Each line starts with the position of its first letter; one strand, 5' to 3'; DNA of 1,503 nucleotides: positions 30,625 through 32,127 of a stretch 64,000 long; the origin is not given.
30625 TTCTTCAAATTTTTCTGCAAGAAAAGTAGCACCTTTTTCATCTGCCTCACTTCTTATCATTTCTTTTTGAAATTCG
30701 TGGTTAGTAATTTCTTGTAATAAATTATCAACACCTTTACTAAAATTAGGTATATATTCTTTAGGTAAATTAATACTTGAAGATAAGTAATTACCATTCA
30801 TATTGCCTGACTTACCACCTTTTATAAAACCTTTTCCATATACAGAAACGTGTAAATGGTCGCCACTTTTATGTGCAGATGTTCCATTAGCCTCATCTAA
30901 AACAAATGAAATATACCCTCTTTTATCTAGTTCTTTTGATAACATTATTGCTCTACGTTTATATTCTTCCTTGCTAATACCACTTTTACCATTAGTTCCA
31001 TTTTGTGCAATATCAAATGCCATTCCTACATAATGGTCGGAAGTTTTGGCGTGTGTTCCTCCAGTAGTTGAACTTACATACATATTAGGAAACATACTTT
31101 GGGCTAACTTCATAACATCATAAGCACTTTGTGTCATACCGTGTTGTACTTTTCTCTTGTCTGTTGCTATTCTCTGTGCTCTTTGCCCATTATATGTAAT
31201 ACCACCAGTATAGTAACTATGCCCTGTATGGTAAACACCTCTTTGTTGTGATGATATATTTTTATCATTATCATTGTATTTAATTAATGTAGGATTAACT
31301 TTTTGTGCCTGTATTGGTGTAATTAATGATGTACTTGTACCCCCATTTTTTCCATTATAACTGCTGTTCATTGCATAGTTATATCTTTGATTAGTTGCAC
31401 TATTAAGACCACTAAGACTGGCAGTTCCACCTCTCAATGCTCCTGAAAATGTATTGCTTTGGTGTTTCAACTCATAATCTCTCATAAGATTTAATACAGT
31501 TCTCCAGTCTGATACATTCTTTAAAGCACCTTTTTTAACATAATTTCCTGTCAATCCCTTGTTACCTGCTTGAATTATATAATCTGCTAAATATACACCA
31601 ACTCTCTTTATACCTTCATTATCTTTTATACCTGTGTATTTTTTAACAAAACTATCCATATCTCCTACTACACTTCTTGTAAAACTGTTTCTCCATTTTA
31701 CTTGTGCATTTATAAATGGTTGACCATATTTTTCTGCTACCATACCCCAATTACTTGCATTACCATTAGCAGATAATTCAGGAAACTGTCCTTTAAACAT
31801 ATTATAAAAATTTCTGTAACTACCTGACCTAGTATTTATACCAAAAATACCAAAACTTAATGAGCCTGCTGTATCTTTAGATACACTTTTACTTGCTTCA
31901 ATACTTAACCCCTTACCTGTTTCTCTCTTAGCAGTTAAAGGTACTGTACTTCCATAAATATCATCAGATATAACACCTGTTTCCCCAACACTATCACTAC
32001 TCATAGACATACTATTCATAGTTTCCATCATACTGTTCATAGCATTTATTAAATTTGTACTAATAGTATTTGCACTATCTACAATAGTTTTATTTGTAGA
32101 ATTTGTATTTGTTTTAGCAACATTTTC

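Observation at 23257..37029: Exceptionally long tape-measure protein (4590 aa, 13.8 kb) carrying three distinct peptidoglycan-hydrolase domains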

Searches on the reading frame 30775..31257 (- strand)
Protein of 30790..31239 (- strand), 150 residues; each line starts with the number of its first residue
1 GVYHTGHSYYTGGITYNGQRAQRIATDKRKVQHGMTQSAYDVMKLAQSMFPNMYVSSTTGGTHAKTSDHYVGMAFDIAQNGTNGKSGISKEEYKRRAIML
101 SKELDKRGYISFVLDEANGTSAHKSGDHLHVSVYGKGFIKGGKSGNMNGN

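Call 26: search_protein_families(library=pfam, proteins=[window:30790-31239:-], max_evalue=10)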
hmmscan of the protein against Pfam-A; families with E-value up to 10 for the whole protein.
window:30790-31239:- (150 aa): 0 families

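Call 48: search_solved_structures(query=A2, max_evalue=10, show_alignments=3)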
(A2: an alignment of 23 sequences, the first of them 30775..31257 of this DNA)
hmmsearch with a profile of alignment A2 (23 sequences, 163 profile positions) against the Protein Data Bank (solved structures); distinct sequences matched with E-value up to 10: 29.
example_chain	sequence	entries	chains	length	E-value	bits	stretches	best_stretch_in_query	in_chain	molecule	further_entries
4c4m_A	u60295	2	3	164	1e-10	45.3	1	49-142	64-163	SONIC HEDGEHOG PROTEIN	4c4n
2wfq_A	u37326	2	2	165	4.5e-10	43.2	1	53-142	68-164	DESERT HEDGEHOG PROTEIN N-PRODUCT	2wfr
3n1g_B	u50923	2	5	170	9.8e-10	42.1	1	53-119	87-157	Desert hedgehog protein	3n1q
2wg3_A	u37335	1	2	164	1.1e-09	41.9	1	53-143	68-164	DESERT HEDGEHOG PROTEIN N-PRODUCT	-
3ho5_H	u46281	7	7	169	4e-09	40.1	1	49-126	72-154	Sonic hedgehog protein | Sonic hedgehog protein N-product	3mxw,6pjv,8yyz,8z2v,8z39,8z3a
3k7j_B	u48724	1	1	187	4.2e-09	40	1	53-130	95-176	Indian hedgehog protein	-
3n1r_A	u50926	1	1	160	4.2e-09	40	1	49-126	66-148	Sonic hedgehog protein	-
3k7h_B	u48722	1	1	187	4.2e-09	40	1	53-130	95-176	Indian hedgehog protein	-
2wg4_A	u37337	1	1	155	4.2e-09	40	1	49-126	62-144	SONIC HEDGEHOG PROTEIN N-PRODUCT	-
6e1h_C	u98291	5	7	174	4.3e-09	40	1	49-126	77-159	Sonic hedgehog protein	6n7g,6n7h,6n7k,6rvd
1vhh_A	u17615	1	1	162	4.4e-09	40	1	49-126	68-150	SONIC HEDGEHOG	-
3m1n_A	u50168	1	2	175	4.4e-09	40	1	49-126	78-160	Sonic hedgehog protein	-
6oev_C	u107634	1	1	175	4.4e-09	40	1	49-126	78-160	Sonic hedgehog protein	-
6dmy_B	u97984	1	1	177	4.5e-09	39.9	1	49-126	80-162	Sonic hedgehog protein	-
3k7g_B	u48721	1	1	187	4.7e-09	39.9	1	53-130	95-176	Indian hedgehog protein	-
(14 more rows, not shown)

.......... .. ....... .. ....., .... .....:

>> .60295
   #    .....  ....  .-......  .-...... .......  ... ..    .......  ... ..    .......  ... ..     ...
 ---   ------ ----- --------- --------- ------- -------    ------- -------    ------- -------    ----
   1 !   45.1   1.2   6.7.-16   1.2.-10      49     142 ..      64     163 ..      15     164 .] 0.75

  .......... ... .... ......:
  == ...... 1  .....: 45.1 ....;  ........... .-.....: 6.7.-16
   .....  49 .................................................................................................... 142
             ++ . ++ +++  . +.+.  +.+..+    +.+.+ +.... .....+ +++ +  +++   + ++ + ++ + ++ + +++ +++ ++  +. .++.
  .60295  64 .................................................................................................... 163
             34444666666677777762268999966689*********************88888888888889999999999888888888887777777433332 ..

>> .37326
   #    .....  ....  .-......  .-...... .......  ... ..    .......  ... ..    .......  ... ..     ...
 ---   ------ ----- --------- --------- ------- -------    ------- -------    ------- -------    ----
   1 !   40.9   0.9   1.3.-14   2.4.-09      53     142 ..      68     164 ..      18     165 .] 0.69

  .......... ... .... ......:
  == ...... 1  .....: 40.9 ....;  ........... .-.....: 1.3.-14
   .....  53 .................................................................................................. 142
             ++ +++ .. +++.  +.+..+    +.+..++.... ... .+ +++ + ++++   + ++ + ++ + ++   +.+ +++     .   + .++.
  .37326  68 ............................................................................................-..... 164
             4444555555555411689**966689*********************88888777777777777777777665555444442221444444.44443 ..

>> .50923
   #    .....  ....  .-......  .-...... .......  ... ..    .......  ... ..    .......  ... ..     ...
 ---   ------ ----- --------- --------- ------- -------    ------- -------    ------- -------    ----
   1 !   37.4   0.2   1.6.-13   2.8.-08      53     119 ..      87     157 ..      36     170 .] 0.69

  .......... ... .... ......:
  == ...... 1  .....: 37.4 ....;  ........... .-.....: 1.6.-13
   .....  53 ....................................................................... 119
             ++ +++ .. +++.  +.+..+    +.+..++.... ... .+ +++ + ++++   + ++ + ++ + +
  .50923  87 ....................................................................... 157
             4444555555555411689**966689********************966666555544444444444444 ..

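Call 58: predict_structure(alignment_id=A2)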
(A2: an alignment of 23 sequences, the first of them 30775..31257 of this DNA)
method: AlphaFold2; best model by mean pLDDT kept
length: 161 residues; sequences in the alignment: 23
mean_pLDDT: 68.6   pTM: 0.65
mean pLDDT of the five models: 68.6, 68.2, 67.7, 65.4, 64.2
residues with pLDDT >= 90: 44; 70-90: 49; 50-70: 20; < 50: 48
segments of 3 or more residues with pLDDT < 50: 1-33, 147-161
pLDDT, mean of each block of 10 residues (from residue 1): 36 33 39 59 91 94 85 89 83 83 91 85 61 85 52 33 32
secondary structure, 60 per line:
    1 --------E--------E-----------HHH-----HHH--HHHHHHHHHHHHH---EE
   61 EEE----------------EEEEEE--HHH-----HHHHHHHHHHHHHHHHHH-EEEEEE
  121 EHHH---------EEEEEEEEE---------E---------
elements in order: H43-55 E59-63 E80-85 H96-113 E115-121 E134-142

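Call 60: fold_search(model_id=the predicted structure, library=pdb)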
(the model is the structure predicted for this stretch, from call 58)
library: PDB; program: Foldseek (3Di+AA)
matches with E <= 10: 318; with E <= 0.001: 0
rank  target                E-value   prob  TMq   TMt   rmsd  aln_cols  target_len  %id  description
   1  4c4m_A                2.4e-03  0.97  0.39  0.41   9.1       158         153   21  Crystal structure of the Sonic Hedgehog-chondroitin-4-sulphate complex (released 2013-10-02)
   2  3d1m_B                2.8e-03  0.98  0.40  0.42   9.4       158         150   21  Crystal Structure of Sonic Hedgehog Bound to the third FNIII domain of CDO (released 2008-09-23)
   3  3d1m_A                3.8e-03  0.96  0.39  0.42   9.1       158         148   21  Crystal Structure of Sonic Hedgehog Bound to the third FNIII domain of CDO (released 2008-09-23)
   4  3n1q_E                4.3e-03  0.99  0.36  0.38   4.3       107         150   25  Crystal Structure of DhhN bound to CDOFn3 (released 2010-06-02)
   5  6pjv                  4.3e-03  0.94  0.38  0.40   9.5       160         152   20  Structure of Human Sonic Hedgehog in complex with Zinc and Magnesium (released 2019-11-13)
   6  3mxw_A                4.6e-03  0.96  0.39  0.41   9.4       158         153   20  Crystal structure Sonic hedgehog bound to the 5E1 fab fragment (released 2010-05-26)
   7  2wfr                  6.0e-03  0.99  0.35  0.35   4.4       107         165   25  Crystal structure of the N-terminal signalling domain of human Dhh with calcium (released 2009-06-30)
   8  2wg3_A                6.0e-03  0.97  0.36  0.37   6.3       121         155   23  Crystal structure of the complex between human hedgehog-interacting protein HIP and desert hedgehog without calcium (released 2009-06-30)
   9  3n1m_B                6.8e-03  1.00  0.39  0.41   3.7       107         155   25  Crystal Structure of IhhN bound to BOCFn3 (released 2010-06-02)
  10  3n1g_A                6.8e-03  1.00  0.39  0.41   3.9       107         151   25  Crystal structure of DhhN bound to BOCFn3 (released 2010-06-02)
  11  3n1o_B                6.8e-03  1.00  0.38  0.41   4.0       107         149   24  Crystal structure of IhhN (released 2010-06-02)
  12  4c4n_A                6.8e-03  0.94  0.39  0.41   9.7       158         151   21  Crystal structure of the Sonic Hedgehog-heparin complex (released 2013-10-02)
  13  2wg3_B                7.2e-03  0.98  0.35  0.37   4.6       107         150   25  Crystal structure of the complex between human hedgehog-interacting protein HIP and desert hedgehog without calcium (released 2009-06-30)
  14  3n1f_B                7.2e-03  0.94  0.39  0.42   9.4       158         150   20  Crystal Structure of IhhN bound to CDOFn3 (released 2010-06-02)
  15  3k7j                  7.7e-03  0.99  0.38  0.41   4.2       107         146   24  Crystal structure of the D100E mutant of the Indian Hedgehog N-terminal signalling domain (released 2011-01-26)
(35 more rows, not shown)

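Call 87: search_protein_families(library=pfam, alignment_id=A2, max_evalue=0.1)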
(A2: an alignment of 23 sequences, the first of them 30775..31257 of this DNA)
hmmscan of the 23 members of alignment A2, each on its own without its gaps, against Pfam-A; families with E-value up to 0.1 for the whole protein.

A. member 1, window:30775-31257:- (161 aa): 0 families

B. families by the number of members that match (of 23 scanned): 9 families
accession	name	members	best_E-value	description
PF01085.23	HH_signal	20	6e-05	Hedgehog amino-terminal signalling domain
PF08291.16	Peptidase_M15_3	8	0.00062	Peptidase M15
PF01471.23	PG_binding_1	6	8.8e-23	Putative peptidoglycan binding domain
PF09374.15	PG_binding_3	6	3.1e-06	Predicted Peptidoglycan domain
PF08823.16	PG_binding_2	2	0.0011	Putative peptidoglycan binding domain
PF05951.18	Peptidase_M15_2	1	0.0023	Bacterial protein of unknown function (DUF882)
PF05887.16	Trypan_PARP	1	0.018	Procyclic acidic repetitive protein (PARP)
PF20253.3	DUF6604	1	0.032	Family of unknown function (DUF6604)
PF14468.11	DUF4427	1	0.065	Protein of unknown function (DUF4427)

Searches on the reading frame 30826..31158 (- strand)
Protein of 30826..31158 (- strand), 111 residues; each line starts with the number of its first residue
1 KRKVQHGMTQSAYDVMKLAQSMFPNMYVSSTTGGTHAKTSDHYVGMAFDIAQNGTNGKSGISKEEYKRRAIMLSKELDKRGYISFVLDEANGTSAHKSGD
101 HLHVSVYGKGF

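Call 45: find_homologous_proteins(query=A1, max_evalue=10)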
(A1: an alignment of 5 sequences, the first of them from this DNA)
Query A1 (5 sequences) (111 aa, profile of the alignment): 23 proteins with E <= 10 among 217 candidates.
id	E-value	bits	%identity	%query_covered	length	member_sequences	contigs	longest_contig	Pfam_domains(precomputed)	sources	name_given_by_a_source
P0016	4.0e-16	77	59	26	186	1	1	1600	-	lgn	-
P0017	7.2e-15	73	43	33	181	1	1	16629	-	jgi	jgi:hypothetical protein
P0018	3.9e-13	67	44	32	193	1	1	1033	-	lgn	-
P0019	1.1e-11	63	33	60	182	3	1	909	PF09374.16,PF01471.24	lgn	-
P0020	1.2e-10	59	43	42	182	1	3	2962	PF09374.16,PF01471.24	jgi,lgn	jgi:hypothetical protein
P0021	1.8e-7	49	48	26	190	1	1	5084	PF01471.24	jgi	jgi:peptidoglycan hydrolase-like protein with peptidoglycan-binding domain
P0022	2.6e-7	49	32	84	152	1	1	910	-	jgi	-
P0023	3.2e-7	48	71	13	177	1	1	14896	-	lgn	-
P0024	7.7e-7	47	63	24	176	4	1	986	-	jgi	-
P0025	7.9e-7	47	47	41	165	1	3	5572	-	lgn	-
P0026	1.5e-6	46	33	84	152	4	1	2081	-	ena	-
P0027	2.6e-6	45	31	88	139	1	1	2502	-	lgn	-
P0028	1.1e-4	40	36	72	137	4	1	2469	-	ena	-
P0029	1.9e-4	39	35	72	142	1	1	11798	-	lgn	-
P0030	1.2e-3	37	33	71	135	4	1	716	-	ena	-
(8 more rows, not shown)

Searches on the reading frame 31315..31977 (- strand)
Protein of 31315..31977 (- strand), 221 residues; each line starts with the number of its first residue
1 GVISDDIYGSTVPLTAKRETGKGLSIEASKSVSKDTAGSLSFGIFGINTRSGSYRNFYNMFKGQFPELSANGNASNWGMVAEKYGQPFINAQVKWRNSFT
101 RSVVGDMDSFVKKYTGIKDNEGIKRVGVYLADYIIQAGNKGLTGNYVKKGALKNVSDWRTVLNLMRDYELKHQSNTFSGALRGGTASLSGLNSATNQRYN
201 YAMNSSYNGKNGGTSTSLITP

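Call 51: search_solved_structures(query=A3, max_evalue=10, show_alignments=2)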
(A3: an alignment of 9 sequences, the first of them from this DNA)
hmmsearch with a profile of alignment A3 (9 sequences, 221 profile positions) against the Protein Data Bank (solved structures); distinct sequences matched with E-value up to 10: 6.
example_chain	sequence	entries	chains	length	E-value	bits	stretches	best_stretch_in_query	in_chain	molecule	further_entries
4noo_A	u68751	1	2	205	1.3e-05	28.1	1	40-179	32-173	VgrG protein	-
4nso_A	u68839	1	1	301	2.7e-05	27.1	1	40-179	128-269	Effector protein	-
2lxu_A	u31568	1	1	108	0.55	13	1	123-177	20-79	Heterogeneous nuclear ribonucleoprotein H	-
3rjv_A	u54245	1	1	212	0.85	12.4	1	120-156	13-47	Putative Sel1 repeat protein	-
3ww6_A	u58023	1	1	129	0.89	12.3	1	35-52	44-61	Lysozyme C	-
6dhs_A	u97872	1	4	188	1.6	11.5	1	124-156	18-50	Heterogeneous nuclear ribonucleoprotein H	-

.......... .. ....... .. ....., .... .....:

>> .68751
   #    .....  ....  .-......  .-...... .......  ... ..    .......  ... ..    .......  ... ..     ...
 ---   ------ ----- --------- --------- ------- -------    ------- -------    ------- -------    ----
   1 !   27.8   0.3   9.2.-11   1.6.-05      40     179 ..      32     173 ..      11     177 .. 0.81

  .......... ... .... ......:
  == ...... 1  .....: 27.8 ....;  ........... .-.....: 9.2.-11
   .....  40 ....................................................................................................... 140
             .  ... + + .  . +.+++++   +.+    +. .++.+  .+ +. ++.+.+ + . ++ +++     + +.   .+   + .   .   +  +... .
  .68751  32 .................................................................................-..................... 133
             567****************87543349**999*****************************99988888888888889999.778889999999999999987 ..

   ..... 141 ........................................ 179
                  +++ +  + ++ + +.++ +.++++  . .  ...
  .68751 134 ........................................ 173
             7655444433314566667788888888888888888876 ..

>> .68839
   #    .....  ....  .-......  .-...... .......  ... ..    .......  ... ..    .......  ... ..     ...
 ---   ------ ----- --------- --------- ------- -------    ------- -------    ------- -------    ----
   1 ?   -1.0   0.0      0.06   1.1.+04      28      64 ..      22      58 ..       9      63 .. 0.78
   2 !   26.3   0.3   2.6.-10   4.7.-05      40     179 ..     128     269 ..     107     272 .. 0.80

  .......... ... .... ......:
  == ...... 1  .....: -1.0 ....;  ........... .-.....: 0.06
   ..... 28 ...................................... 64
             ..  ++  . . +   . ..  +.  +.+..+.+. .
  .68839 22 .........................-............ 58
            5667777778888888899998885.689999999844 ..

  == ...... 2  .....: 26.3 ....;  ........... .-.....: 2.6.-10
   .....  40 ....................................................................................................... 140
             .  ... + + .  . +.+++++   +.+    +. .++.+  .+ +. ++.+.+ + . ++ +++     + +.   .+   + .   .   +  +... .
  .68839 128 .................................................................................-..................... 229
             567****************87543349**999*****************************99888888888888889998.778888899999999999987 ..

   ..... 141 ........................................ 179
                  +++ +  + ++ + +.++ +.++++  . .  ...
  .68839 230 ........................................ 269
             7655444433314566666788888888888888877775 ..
